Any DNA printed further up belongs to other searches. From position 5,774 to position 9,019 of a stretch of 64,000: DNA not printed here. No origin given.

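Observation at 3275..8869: Giant 1865-aa secreted protein with a helical N-terminal region, cadherin/VCBS-like and Ig-like domains, a beta-helix and a ~600-aa PGRS-like polyglycine region, located just upstream of the ECF operon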

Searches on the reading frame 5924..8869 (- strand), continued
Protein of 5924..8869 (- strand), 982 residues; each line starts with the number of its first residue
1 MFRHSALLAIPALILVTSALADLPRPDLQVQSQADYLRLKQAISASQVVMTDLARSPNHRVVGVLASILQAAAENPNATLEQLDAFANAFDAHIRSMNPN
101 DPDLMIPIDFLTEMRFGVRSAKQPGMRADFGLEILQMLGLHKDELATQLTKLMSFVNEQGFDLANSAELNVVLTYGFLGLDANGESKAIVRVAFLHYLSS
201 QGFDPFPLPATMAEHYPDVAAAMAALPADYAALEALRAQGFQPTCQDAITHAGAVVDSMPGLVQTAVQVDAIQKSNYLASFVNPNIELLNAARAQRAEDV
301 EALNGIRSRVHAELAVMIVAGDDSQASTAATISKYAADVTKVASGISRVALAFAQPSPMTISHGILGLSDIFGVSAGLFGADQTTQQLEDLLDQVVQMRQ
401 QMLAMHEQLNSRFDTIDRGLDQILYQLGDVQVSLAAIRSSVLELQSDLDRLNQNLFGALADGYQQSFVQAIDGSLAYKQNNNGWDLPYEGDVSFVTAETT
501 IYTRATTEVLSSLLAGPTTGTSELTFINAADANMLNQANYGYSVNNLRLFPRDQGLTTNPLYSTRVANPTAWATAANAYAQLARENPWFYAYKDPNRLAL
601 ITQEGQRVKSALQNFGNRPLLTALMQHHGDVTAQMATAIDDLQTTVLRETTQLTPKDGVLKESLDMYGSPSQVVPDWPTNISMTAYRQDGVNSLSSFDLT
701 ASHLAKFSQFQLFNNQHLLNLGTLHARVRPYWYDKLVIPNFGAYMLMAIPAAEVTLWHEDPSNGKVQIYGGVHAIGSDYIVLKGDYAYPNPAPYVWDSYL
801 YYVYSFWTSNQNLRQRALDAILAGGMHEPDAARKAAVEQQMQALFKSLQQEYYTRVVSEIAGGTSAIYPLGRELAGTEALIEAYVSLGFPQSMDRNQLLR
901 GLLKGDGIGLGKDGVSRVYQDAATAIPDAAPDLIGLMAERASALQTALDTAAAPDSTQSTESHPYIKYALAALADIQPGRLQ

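Call 84: search_protein_families(library=pfam, proteins=[L007:13514-14176:+, L007:14257-16515:+, L012:16167-17102:-, L012:13645-16167:-, L013:16152-17054:-, L028:6476-7153:+, L028:7169-9796:+, L033:6880-9201:-, L024:6245-9193:-, L008:6105-9230:+], max_evalue=0.0001)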
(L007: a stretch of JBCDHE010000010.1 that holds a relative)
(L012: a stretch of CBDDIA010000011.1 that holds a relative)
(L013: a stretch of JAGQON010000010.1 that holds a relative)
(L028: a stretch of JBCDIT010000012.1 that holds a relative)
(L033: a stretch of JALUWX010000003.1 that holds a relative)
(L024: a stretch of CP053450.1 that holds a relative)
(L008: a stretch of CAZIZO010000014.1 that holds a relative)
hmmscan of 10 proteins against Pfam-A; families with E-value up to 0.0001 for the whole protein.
L007:13514-14176:+ (221 aa): 3 families
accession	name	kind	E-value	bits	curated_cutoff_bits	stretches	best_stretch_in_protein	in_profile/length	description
PF07638.17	Sigma70_ECF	-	2.2e-51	174.8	21.1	1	30-209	2-183/185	ECF sigma factor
PF08281.18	Sigma70_r4_2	-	1.3e-06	28.4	25.7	1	154-202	3-51/54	Sigma-70, region 4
PF04545.22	Sigma70_r4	-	1e-05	25.4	24.1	1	159-195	2-38/50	Sigma-70, region 4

L007:14257-16515:+ (753 aa): 8 families
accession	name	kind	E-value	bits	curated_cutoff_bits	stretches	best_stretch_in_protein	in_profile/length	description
PF00069.31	Pkinase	-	3.9e-41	141.6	31.7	1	46-304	1-253/263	Protein kinase domain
PF13424.12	TPR_12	-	3.8e-35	120.4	30.1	3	639-703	2-66/77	Tetratricopeptide repeat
PF07714.23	PK_Tyr_Ser-Thr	-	4.5e-29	102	23.1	1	48-255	3-206/258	Protein tyrosine and serine/threonine kinase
PF13374.12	TPR_10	-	1.4e-18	66.7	27.5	1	639-676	1-38/42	Tetratricopeptide repeat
PF24885.1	TPR_NPHP3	-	1.7e-11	44.4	100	1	540-675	83-218/239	Nephrocystin-3 TPR domain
PF01636.29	APH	-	2.1e-09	38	23.2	1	152-197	154-201/239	Phosphotransferase enzyme family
PF03109.22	ABC1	-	6e-08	32.6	22.9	1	124-198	145-219/244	ABC1 atypical kinase-like domain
PF06293.20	Kdo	-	1.8e-06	28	21.3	1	87-195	55-171/207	Lipopolysaccharide kinase (Kdo/WaaP) family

L012:16167-17102:- (311 aa): 3 families
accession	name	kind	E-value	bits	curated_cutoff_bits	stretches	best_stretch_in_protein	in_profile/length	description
PF07638.17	Sigma70_ECF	-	3.8e-44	151.2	21.1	1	116-300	3-183/185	ECF sigma factor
PF04545.22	Sigma70_r4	-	8.8e-08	32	24.1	1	254-296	6-48/50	Sigma-70, region 4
PF08281.18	Sigma70_r4_2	-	6.3e-07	29.4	25.7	1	243-296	4-54/54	Sigma-70, region 4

L012:13645-16167:- (840 aa): 8 families
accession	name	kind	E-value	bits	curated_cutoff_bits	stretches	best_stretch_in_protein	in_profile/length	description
PF00069.31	Pkinase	-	2.4e-45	155.4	31.7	1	82-348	1-258/263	Protein kinase domain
PF07714.23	PK_Tyr_Ser-Thr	-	4.9e-28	98.6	23.1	1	83-341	2-248/258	Protein tyrosine and serine/threonine kinase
PF13424.12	TPR_12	-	4.8e-14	52.7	30.1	1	670-743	3-76/77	Tetratricopeptide repeat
PF07719.23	TPR_2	-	4.7e-06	26.8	27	0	712-744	1-33/34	Tetratricopeptide repeat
PF13181.12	TPR_8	-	1.8e-05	25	25.7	0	712-744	1-33/34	Tetratricopeptide repeat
PF17874.7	TPR_MalT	-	2.9e-05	23.9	45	1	701-824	111-233/336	MalT-like TPR region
PF07721.20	TPR_4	-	6.8e-05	23.6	27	0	755-779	2-26/26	Tetratricopeptide repeat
PF00515.34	TPR_1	-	9.1e-05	22.6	27.8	0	712-732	1-21/34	Tetratricopeptide repeat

L013:16152-17054:- (300 aa): 3 families
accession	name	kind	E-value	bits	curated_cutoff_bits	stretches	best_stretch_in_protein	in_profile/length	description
PF07638.17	Sigma70_ECF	-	1.1e-45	156.2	21.1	1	105-289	3-183/185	ECF sigma factor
PF04545.22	Sigma70_r4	-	7.3e-08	32.2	24.1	1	243-285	6-48/50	Sigma-70, region 4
PF08281.18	Sigma70_r4_2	-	2e-06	27.7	25.7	1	243-285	12-54/54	Sigma-70, region 4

L028:6476-7153:+ (226 aa): 1 family
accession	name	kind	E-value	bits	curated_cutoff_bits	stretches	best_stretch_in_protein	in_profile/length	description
PF07638.17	Sigma70_ECF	-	3.7e-39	135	21.1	1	63-220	24-183/185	ECF sigma factor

L028:7169-9796:+ (876 aa): 9 families
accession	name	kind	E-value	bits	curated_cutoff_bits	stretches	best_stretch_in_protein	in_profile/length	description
PF00069.31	Pkinase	-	5.6e-40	137.8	31.7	1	72-298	1-212/263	Protein kinase domain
PF07714.23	PK_Tyr_Ser-Thr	-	4.3e-29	102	23.1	1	76-301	5-222/258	Protein tyrosine and serine/threonine kinase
PF13424.12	TPR_12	-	2.5e-15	56.9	30.1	0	684-722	3-41/77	Tetratricopeptide repeat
PF07719.23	TPR_2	-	3.7e-08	33.3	27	0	519-544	5-30/34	Tetratricopeptide repeat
PF01636.29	APH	-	5.5e-08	33.3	23.2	0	185-223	160-197/239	Phosphotransferase enzyme family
PF03109.22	ABC1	-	1.2e-07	31.6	22.9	1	153-226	145-217/244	ABC1 atypical kinase-like domain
PF17874.7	TPR_MalT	-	6e-07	29.5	45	1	468-633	35-195/336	MalT-like TPR region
PF13428.12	TPR_14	-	2.1e-05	25.2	23.5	0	648-671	7-30/44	Tetratricopeptide repeat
PF17667.7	Pkinase_fungal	-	8.1e-05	21.9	24.1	0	171-256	284-367/387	Fungal protein kinase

L033:6880-9201:- (773 aa): 14 families
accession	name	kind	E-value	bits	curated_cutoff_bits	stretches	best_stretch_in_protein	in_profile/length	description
PF00069.31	Pkinase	-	1.8e-45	155.8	31.7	1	81-338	2-253/263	Protein kinase domain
PF13374.12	TPR_10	-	2.5e-43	145.3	27.5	2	591-631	1-41/42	Tetratricopeptide repeat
PF13424.12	TPR_12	-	4.2e-41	139.4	30.1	4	592-665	3-76/77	Tetratricopeptide repeat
PF07714.23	PK_Tyr_Ser-Thr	-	1.5e-29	103.5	23.1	1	81-337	2-249/258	Protein tyrosine and serine/threonine kinase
PF24885.1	TPR_NPHP3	-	3.7e-17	63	100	2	463-585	96-218/239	Nephrocystin-3 TPR domain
PF13432.12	TPR_16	-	3.3e-10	40.7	32.7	0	471-535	2-58/65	Tetratricopeptide repeat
PF07719.23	TPR_2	-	1.3e-09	37.9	27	0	472-496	7-31/34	Tetratricopeptide repeat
PF13176.12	TPR_7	-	1.8e-08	34.2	27.9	0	637-660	2-25/36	Tetratricopeptide repeat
PF13181.12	TPR_8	-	2.4e-08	33.9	25.7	0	471-495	6-30/34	Tetratricopeptide repeat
PF03109.22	ABC1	-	2.5e-07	30.5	22.9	1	152-234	139-221/244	ABC1 atypical kinase-like domain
PF00515.34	TPR_1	-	4.9e-07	29.7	27.8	0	473-495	8-30/34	Tetratricopeptide repeat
PF13174.12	TPR_6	-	8.7e-06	26.5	26.3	0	597-618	5-26/33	Tetratricopeptide repeat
PF13428.12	TPR_14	-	1.5e-05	25.6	23.5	0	596-619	5-28/44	Tetratricopeptide repeat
PF01636.29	APH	-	4e-05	23.9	23.2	1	192-231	160-201/239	Phosphotransferase enzyme family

L024:6245-9193:- (982 aa): 37 families (the best 25 are shown)
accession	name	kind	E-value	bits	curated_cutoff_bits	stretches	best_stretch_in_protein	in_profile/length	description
PF25174.1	Beta-prop_THOC3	-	6.2e-51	173.4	305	3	715-970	1-246/272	THOC3 beta-propeller domain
PF25173.1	Beta-prop_WDR3_1st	-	3.9e-38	131.4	154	2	834-969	9-145/184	WDR3 first beta-propeller domain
PF00400.38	WD40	-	1.6e-35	120.4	27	3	928-964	2-38/39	WD domain, G-beta repeat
PF00069.31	Pkinase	-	1.4e-33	116.9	31.7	1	89-308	43-253/263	Protein kinase domain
PF24814.1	WD40_Prp19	-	5.1e-32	111.5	320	3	837-964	74-204/281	Prp19 WD40 domain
PF23414.1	Beta-prop_EML_2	-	2.3e-31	109.6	90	2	835-970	21-157/266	Echinoderm microtubule-associated protein second beta-propeller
PF24807.1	WD40_CDC20-Fz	-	1.1e-30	107.4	200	2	830-967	25-165/292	CDC20/Fizzy WD40 domain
PF24817.1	WD40_WDHD1_1st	-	1.7e-30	106.7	109.9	2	902-969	93-160/291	WDHD1 first WD40 domain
PF25172.1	Beta-prop_WDR3_2nd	-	3.2e-20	73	140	2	915-968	237-290/293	WDR3 second beta-propeller domain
PF07714.23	PK_Tyr_Ser-Thr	-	4.1e-20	72.6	23.1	1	88-308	45-250/258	Protein tyrosine and serine/threonine kinase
PF12894.13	ANAPC4_WD40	-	6e-19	68.5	22.9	0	927-971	26-72/91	Anaphase-promoting complex subunit 4 WD40 domain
PF25175.1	Beta-prop_WDR5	-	1.6e-17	64.2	250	2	602-791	15-208/296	WDR5 beta-propeller domain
PF24796.1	WDR55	-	2.2e-17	63.5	200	1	854-965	53-165/296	WDR55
PF25391.1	WD40_Gbeta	-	2.5e-17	63.3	150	2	604-709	104-215/340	G protein beta WD-40 repeat protein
PF25460.1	Beta-prop_Aladin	-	2.9e-15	56.7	171.1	1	712-806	104-197/340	Aladin seven-bladed propeller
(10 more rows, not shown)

L008:6105-9230:+ (1042 aa): 12 families
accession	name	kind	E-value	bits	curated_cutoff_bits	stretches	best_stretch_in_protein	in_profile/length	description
PF13424.12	TPR_12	-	2.2e-51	172.4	30.1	4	703-773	4-74/77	Tetratricopeptide repeat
PF00069.31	Pkinase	-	5.6e-42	144.4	31.7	1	91-393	1-257/263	Protein kinase domain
PF13374.12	TPR_10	-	1.1e-33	114.7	27.5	1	703-742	3-42/42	Tetratricopeptide repeat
PF07714.23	PK_Tyr_Ser-Thr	-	2.1e-28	99.8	23.1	1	93-303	3-207/258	Protein tyrosine and serine/threonine kinase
PF07719.23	TPR_2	-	1e-18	66.3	27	0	664-688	5-29/34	Tetratricopeptide repeat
PF13181.12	TPR_8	-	2e-17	62.2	25.7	0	543-569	6-32/34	Tetratricopeptide repeat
PF00515.34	TPR_1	-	5.9e-16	58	27.8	0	876-898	7-29/34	Tetratricopeptide repeat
PF24885.1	TPR_NPHP3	-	7.6e-10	39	100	1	790-902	103-215/239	Nephrocystin-3 TPR domain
PF07721.20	TPR_4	-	1.9e-07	31.5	27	0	912-932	1-21/26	Tetratricopeptide repeat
PF13428.12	TPR_14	-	5.8e-07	30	23.5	0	623-657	2-36/44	Tetratricopeptide repeat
PF13432.12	TPR_16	-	5.9e-05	23.9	32.7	0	626-687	1-57/65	Tetratricopeptide repeat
PF13176.12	TPR_7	-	6.1e-05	23.3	27.9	0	830-863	1-34/36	Tetratricopeptide repeat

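Call 86: search_protein_families(library=phrogs, proteins=[P0044, P0048, P0085], max_evalue=0.01)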
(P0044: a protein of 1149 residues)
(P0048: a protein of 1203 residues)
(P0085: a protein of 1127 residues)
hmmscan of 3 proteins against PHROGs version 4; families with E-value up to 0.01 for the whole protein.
P0044 (1149 aa): 2 families
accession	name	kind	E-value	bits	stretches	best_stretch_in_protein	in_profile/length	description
phrog_5296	-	unknown function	0.0047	16.3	1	377-493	472-587/685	-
phrog_5553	-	unknown function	0.0059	17.8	0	406-482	30-112/114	-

P0048 (1203 aa): 0 families

P0085 (1127 aa): 0 families
